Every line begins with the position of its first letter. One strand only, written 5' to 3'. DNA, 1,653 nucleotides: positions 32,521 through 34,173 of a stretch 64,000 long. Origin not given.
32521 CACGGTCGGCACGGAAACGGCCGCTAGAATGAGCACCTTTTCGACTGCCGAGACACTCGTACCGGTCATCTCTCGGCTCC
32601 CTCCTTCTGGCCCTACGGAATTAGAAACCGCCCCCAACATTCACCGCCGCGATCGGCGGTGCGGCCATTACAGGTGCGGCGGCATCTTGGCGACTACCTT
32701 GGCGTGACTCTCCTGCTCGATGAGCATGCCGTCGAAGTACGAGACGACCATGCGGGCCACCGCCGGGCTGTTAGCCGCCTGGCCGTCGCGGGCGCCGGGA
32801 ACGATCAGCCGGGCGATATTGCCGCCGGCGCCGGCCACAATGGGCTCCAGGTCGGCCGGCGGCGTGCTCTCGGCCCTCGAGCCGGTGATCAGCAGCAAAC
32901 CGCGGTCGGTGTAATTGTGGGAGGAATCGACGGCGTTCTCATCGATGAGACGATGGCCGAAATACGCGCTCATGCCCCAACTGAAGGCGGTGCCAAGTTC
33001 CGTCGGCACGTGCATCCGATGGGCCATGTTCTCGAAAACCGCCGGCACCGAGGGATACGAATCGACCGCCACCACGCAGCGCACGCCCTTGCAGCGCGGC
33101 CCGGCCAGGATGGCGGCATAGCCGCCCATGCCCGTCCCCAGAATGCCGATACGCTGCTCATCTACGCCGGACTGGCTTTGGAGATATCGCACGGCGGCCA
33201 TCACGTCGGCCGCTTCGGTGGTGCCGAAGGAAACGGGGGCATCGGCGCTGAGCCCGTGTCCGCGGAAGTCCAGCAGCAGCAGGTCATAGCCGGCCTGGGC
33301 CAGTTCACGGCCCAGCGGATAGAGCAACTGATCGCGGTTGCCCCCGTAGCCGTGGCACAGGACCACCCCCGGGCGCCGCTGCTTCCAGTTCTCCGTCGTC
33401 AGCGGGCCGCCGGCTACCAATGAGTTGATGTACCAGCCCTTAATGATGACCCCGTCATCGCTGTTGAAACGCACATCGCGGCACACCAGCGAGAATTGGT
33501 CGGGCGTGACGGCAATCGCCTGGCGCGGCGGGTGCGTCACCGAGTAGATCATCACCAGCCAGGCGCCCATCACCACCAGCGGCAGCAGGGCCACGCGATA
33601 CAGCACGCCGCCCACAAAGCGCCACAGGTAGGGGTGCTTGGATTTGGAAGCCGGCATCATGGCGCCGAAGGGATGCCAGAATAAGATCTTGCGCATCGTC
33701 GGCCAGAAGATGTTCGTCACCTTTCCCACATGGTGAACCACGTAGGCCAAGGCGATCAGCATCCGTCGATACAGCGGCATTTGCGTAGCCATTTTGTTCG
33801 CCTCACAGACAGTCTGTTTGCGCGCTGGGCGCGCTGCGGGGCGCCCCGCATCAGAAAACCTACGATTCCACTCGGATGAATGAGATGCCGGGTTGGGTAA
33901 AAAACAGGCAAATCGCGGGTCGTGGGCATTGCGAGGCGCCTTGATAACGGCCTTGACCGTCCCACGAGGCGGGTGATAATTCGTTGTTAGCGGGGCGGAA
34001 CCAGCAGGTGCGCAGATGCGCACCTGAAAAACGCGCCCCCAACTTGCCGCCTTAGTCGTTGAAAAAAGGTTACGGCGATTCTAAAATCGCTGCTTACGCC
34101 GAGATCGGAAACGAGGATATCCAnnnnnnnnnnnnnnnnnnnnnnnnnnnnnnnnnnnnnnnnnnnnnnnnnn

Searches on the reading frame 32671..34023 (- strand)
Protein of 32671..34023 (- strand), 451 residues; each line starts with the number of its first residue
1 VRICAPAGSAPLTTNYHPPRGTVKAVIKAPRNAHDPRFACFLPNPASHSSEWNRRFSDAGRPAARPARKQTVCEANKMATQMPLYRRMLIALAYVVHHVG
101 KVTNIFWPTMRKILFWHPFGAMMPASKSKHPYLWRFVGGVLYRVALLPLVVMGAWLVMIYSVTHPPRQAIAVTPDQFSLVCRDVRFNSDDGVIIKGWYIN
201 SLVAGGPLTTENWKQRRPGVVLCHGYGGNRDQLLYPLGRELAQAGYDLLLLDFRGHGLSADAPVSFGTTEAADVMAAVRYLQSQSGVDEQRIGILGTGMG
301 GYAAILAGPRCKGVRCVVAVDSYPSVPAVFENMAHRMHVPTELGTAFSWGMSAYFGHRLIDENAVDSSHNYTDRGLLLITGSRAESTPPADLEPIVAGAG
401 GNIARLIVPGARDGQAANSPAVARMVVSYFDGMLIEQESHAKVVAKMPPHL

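Call 13: search_protein_families(library=pfam, proteins=[window:32671-34023:-], max_evalue=0.01)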
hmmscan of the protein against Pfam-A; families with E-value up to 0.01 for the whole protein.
window:32671-34023:- (451 aa): 10 families
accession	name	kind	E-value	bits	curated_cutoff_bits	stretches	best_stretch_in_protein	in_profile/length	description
PF12146.15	Hydrolase_4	-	1.4e-10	41.3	27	1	217-318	4-105/239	Serine aminopeptidase, S33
PF12697.13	Abhydrolase_6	-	1.7e-10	42.4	26.3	1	220-426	1-187/217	Alpha/beta hydrolase family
PF00561.26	Abhydrolase_1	-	5.8e-10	39.7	25.8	1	220-328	3-107/245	alpha/beta hydrolase fold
PF00326.27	Peptidase_S9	-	5.3e-06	26.5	22.6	1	263-307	37-81/213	Prolyl oligopeptidase family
PF02129.25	Peptidase_S15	-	7.3e-06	26.3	23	1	235-337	40-145/262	X-Pro dipeptidyl-peptidase (S15 family)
PF01738.24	DLH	-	1e-05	25.7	21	1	210-327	7-132/217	Dienelactone hydrolase family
PF05448.18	AXE1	-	3.1e-05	23.4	21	0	273-320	159-206/321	Acetyl xylan esterase (AXE1)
PF08840.17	BAAT_C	-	0.00079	20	20.9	1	277-332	9-64/210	BAAT / Acyl-CoA thioester hydrolase C terminal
PF20434.5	BD-FAE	-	0.00086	19.3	26.8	1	218-308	14-107/215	BD-FAE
PF12740.14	PETase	-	0.0052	16.6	28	1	218-315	55-150/263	PET hydrolase-like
